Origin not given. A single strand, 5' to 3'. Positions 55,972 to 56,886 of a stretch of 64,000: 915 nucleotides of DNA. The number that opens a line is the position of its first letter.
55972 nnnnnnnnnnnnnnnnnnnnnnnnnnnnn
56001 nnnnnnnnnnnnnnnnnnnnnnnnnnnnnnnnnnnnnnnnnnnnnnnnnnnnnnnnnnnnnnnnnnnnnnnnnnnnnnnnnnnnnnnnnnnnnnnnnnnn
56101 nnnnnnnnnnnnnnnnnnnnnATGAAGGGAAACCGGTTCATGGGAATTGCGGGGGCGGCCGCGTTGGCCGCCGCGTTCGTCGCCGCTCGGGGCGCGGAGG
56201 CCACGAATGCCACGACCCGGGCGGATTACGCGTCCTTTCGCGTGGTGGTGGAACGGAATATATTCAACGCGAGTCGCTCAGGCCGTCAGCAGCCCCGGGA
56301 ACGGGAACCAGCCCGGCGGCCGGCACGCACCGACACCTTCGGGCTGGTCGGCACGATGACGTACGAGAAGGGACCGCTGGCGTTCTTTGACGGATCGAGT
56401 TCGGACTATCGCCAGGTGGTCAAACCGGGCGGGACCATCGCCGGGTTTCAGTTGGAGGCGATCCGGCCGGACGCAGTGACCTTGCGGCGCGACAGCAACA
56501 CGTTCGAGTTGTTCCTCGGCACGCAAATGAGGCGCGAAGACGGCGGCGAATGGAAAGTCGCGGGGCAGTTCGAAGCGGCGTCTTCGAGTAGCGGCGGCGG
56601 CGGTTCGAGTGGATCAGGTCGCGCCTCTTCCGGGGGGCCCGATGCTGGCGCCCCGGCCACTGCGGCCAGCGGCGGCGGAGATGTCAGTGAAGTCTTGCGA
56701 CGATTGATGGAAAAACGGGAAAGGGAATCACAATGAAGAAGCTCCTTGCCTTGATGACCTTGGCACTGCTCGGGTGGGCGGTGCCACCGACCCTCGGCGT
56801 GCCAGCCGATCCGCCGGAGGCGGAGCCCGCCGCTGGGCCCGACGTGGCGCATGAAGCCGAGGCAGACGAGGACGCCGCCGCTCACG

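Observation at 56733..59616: Secretin of the type II secretion-like operon is split into two separately exported proteins, with the break inside its last ring-building domain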

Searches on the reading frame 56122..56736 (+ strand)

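Call 3: search_protein_families(library=pfam, proteins=[window:56122-56736:+], max_evalue=0.01)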
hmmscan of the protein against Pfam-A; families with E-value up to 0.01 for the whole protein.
window:56122-56736:+ (204 aa): 2 families
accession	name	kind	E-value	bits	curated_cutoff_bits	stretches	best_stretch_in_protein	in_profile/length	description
PF11356.14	T2SSC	-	0.0017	18.6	27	1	26-131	30-140/141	Type II secretion system protein C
PF16537.11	T2SSB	-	0.0061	16.6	28.4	0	98-130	25-58/60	Type II secretion system protein B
